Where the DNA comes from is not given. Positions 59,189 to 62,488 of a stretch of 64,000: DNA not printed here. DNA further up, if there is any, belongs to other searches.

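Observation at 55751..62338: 2195-aa AglB/STT3 oligosaccharyltransferase fused to a huge sequon-studded beta-sandwich stalk and a second C-terminal anchor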

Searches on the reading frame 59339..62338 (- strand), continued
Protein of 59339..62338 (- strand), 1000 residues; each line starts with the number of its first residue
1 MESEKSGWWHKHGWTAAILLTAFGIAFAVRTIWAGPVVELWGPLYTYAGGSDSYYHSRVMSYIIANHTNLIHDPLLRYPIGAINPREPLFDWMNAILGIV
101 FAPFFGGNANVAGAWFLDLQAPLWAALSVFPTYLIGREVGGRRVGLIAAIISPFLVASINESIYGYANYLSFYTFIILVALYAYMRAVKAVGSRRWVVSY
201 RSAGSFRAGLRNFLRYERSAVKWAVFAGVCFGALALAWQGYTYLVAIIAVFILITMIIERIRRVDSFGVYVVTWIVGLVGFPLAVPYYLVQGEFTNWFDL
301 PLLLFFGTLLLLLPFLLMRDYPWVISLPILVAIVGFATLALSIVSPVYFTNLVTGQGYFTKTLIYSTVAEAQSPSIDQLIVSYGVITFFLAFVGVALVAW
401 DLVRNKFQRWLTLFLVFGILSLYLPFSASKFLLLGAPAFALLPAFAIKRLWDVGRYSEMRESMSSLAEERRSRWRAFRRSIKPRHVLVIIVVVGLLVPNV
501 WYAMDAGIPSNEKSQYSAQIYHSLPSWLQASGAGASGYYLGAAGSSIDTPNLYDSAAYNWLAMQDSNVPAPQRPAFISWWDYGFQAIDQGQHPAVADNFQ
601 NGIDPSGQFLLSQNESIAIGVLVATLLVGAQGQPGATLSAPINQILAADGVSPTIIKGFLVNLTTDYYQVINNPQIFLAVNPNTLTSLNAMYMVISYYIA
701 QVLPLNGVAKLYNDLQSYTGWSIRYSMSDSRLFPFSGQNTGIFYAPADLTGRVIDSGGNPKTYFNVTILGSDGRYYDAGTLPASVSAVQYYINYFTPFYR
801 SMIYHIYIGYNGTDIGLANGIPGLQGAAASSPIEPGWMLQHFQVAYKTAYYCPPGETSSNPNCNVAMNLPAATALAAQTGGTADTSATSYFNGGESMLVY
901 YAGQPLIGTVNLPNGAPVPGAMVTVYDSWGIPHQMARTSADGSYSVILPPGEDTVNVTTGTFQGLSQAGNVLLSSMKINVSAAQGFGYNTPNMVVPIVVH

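Call 62: fold_search(model_id=the predicted structure, library=pdb)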
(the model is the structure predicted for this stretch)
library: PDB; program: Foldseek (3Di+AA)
matches with E <= 10: 416; with E <= 0.001: 23
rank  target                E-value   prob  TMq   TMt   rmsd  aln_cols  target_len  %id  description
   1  7e9s_A                4.7e-21  1.00  0.55  0.62  11.9      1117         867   15  Archaeal oligosaccharyltransferase AglB from Archaeoglobus fulgidus in complex with an inhibitory peptide and a dolich (released 2021-09-08)
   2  3wak                  7.1e-20  1.00  0.54  0.62  12.5      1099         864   14  Crystal structure of the Archaeoglobus fulgidus oligosaccharyltransferase (O29867_ARCFU) in the apo form (released 2013-10-30)
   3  5gmy_A                7.5e-19  1.00  0.50  0.58  14.2      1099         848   14  Crystal structure of the Archaeoglobus fulgidus oligosaccharyltransferase (O29867_ARCFU) tethered with an acceptor pep (released 2017-02-01)
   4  3waj                  2.3e-17  1.00  0.48  0.59  13.8      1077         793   13  Crystal structure of the Archaeoglobus fulgidus oligosaccharyltransferase (O29867_ARCFU) complex with Zn and sulfate (released 2013-10-30)
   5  9n9j_I                6.6e-15  1.00  0.48  0.65   8.8       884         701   15  Structure of a GRP94 folding intermediate engaged with a CCDC134- and FKBP11-bound secretory translocon (released 2025-11-19)
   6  8b6l_I                7.6e-14  1.00  0.43  0.61  10.1       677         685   17  Subtomogram average of the human Sec61-TRAP-OSTA-translocon (released 2022-12-07)
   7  6ftg_5                6.8e-12  1.00  0.39  0.59   9.1       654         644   17  Subtomogram average of OST-containing ribosome-translocon complexes from canine rough microsomal membranes (released 2018-03-21)
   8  6s7t_A                1.3e-11  1.00  0.44  0.60   6.4       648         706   16  Cryo-EM structure of human oligosaccharyltransferase complex OST-B (released 2019-12-18)
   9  8pn9_A                1.4e-11  1.00  0.41  0.61   9.1       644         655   17  Structure of human oligosaccharyltransferase OST-A complex bound to NGI-1 (released 2024-05-08)
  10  6s7o_A                1.9e-11  1.00  0.41  0.60  11.7       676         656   16  Cryo-EM structure of human oligosaccharyltransferase complex OST-A (released 2019-12-18)
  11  8age_A                9.6e-11  1.00  0.40  0.59   7.7       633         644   16  Structure of yeast oligosaccharylransferase complex with acceptor peptide bound (released 2022-12-07)
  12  8agc_A                1.3e-10  1.00  0.43  0.60   6.5       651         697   16  Structure of yeast oligosaccharylransferase complex with lipid-linked oligosaccharide and non-acceptor peptide bound (released 2022-12-07)
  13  8agb_A                2.7e-10  1.00  0.39  0.59   9.0       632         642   15  Structure of yeast oligosaccharylransferase complex with lipid-linked oligosaccharide bound (released 2022-12-07)
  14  6c26_A                4.1e-10  1.00  0.38  0.57   9.9       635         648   16  The Cryo-EM structure of a eukaryotic oligosaccharyl transferase complex (released 2018-01-31)
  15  6ezn_F                6.7e-10  1.00  0.38  0.57  10.2       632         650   17  Cryo-EM structure of the yeast oligosaccharyltransferase (OST) complex (released 2018-01-17)
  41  1dlm_A                4.1e-02  1.00  0.06  0.18   8.4       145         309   16  STRUCTURE OF CATECHOL 1,2-DIOXYGENASE FROM ACINETOBACTER CALCOACETICUS NATIVE DATA (released 2000-05-23)
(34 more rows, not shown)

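Call 70: search_protein_representatives(alignment_id=A6)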
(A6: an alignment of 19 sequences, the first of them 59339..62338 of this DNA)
Query: 19 sequences, 1000 profile positions. Proteins with E-value up to 0.001 (for the whole library): 1178; up to 1e-10: 536; up to 1e-30: 338. The best 150 are listed.
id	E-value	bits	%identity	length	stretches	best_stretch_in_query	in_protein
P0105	0.0e+00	1963.7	-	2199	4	1-999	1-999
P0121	0.0e+00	1776.7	-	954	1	2-952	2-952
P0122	0.0e+00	1630.6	-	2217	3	1-998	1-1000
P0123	0.0e+00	1587.3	-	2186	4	1-999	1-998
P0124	0.0e+00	1480.0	-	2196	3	6-995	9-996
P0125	0.0e+00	1396.0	-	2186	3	2-999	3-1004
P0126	0.0e+00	1012.2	-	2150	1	7-998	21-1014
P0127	9.8e-278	940.4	-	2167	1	7-987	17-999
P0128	5.9e-274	927.9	-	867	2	412-999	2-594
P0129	4.8e-268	908.3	-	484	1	309-790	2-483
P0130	1.3e-266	903.6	-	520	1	1-519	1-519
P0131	1.7e-252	856.9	-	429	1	1-429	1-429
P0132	1.4e-231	787.6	-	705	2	180-465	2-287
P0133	8.5e-225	765.2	-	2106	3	13-983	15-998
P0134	5.1e-219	746.0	-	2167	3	11-985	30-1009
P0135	1.3e-217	741.4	-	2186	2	18-982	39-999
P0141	1.6e-212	724.5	-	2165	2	15-985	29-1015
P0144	6.1e-211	719.3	-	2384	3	487-977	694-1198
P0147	2.0e-210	717.6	-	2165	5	13-987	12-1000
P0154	8.9e-206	702.2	-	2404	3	486-972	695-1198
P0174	3.4e-193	660.6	-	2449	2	7-987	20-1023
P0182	2.0e-186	638.1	-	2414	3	11-983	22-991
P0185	1.4e-183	628.8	-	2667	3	4-964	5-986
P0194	8.4e-179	612.9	-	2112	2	47-987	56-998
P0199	8.5e-175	599.6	-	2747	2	475-965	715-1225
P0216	3.6e-163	561.2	-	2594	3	6-451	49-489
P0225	7.2e-156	537.0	-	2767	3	9-444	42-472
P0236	9.7e-145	500.2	-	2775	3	3-453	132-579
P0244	8.8e-129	447.3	-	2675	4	534-975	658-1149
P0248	3.0e-124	432.4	-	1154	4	6-630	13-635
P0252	1.9e-116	406.5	-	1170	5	5-650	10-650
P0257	2.3e-110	386.4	-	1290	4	11-659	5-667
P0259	3.2e-109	382.6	-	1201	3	13-751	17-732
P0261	5.5e-107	375.2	-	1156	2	9-846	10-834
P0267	1.3e-104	367.3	-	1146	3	10-627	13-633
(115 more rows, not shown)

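Call 71: list_cluster_members(proteins=[P0126, P0133, P0144, P0174, P0185, P0199, P0216, P0225, P0236, P0244])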
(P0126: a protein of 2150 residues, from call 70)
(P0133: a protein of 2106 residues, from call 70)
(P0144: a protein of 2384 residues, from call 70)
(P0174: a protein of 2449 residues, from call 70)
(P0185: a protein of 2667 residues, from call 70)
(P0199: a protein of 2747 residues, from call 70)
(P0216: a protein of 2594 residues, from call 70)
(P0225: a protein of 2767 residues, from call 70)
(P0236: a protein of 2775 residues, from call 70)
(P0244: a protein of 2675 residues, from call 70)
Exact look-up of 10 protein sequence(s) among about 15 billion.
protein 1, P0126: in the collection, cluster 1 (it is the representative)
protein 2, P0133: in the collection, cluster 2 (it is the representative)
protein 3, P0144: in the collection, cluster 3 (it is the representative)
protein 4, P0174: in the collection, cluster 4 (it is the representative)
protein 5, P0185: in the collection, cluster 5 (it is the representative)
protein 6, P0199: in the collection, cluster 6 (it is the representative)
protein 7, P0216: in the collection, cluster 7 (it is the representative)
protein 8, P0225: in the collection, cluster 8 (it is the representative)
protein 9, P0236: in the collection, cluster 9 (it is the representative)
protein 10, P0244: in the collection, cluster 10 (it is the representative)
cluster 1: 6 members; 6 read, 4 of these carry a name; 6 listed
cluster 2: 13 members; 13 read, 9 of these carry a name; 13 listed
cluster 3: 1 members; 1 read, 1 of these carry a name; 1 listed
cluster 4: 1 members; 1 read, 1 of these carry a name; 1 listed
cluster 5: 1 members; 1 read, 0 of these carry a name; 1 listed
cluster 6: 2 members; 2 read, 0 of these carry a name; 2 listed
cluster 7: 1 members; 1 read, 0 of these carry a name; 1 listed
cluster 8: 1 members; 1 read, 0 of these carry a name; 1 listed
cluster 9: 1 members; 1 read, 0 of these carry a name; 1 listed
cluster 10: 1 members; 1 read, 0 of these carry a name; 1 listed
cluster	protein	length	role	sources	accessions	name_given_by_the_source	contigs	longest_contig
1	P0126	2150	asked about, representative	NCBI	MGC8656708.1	MAG: carboxypeptidase regulatory-like domain-containing protein [Thermoplasmata archaeon]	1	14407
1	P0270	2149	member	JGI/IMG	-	dolichyl-diphosphooligosaccharide--protein glycosyltransferase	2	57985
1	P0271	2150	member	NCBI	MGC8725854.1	MAG: carboxypeptidase regulatory-like domain-containing protein [Thermoplasmata archaeon]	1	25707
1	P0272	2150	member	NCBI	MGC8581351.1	MAG: carboxypeptidase regulatory-like domain-containing protein [Thermoplasmata archaeon]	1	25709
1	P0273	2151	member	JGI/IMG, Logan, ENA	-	-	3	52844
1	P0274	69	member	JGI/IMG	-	-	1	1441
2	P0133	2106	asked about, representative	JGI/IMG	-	-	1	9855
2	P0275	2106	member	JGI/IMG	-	dolichyl-diphosphooligosaccharide--protein glycosyltransferase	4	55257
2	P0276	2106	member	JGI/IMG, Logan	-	asparagine N-glycosylation enzyme membrane subunit Stt3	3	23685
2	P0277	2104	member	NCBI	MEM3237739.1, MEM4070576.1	MAG: glycosyltransferase family 39 protein [Thermoplasmata archaeon]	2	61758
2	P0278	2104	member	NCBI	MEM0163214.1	MAG: hypothetical protein QXV94_01645 [Thermoplasmata archaeon]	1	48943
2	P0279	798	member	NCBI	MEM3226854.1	MAG: STT3 domain-containing protein, partial [Thermoplasmata archaeon]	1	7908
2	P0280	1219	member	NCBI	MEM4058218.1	MAG: STT3 domain-containing protein, partial [Thermoplasmata archaeon]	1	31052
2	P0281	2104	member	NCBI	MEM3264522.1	MAG: hypothetical protein QXH07_01035 [Thermoplasmata archaeon]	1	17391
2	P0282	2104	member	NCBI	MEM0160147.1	MAG: hypothetical protein QXQ25_00285 [Thermoplasmata archaeon]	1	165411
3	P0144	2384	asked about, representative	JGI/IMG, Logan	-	dolichyl-diphosphooligosaccharide--protein glycosyltransferase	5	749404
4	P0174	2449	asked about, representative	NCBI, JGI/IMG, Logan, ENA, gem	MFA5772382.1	MAG: carboxypeptidase regulatory-like domain-containing protein [Thermoplasmata archaeon]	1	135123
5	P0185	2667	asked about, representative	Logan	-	-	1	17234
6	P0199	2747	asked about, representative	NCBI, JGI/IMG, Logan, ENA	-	-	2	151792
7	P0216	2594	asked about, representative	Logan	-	-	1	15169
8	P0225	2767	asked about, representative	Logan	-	-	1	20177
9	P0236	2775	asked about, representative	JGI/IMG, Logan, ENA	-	-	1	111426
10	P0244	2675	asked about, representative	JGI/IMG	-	-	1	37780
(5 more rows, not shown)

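Call 78: list_cluster_members(proteins=[P0135, P0141, P0154, P0182, P0194, P0248, P0252, P0259, P0261, P0267])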
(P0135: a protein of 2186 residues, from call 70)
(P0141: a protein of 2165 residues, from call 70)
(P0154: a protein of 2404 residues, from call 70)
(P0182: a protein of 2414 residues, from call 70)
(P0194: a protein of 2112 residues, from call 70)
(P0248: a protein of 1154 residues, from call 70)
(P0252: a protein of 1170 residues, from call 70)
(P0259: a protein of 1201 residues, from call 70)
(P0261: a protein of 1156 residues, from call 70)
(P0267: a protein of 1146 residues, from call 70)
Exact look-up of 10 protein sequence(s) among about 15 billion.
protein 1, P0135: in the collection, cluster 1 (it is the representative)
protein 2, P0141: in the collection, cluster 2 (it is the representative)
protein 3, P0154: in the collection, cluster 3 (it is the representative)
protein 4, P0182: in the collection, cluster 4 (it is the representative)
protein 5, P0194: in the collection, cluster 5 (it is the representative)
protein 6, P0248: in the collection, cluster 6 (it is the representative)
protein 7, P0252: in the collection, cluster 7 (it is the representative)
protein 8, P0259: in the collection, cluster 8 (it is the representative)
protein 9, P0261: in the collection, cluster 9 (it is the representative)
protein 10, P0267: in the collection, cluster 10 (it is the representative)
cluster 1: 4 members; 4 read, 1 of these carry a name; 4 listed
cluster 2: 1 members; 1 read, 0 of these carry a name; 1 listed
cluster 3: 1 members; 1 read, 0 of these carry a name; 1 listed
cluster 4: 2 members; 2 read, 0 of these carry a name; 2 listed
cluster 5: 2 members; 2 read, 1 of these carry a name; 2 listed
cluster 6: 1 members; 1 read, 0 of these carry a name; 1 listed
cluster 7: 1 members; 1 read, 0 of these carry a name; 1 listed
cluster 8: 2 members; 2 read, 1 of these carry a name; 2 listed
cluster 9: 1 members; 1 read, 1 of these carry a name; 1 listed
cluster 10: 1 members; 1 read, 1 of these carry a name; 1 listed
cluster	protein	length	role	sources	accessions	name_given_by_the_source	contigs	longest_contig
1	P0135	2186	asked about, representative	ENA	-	-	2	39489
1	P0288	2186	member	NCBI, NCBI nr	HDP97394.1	MAG TPA: hypothetical protein ENN25_06880 [Euryarchaeota archaeon] | hypothetical protein [Euryarchaeota archaeon]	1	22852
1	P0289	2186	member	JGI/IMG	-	-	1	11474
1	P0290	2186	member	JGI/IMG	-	-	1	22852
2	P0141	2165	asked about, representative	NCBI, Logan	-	-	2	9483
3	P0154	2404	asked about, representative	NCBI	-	-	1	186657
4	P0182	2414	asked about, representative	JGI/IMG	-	-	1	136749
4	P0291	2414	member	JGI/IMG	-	-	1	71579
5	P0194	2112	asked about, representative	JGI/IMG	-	asparagine N-glycosylation enzyme membrane subunit Stt3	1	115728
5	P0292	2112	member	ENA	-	-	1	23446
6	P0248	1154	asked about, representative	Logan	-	-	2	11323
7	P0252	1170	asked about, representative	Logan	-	-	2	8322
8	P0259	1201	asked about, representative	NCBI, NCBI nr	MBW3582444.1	MAG: carboxypeptidase regulatory-like domain-containing protein [Euryarchaeota archaeon] | carboxypeptidase regulatory-like domain-containing protein [Euryarchaeota archaeon]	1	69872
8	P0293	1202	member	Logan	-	-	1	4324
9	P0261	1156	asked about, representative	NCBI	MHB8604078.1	MAG: STT3 domain-containing protein [Thermoplasmatota archaeon]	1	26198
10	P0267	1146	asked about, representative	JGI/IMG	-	dolichyl-diphosphooligosaccharide--protein glycosyltransferase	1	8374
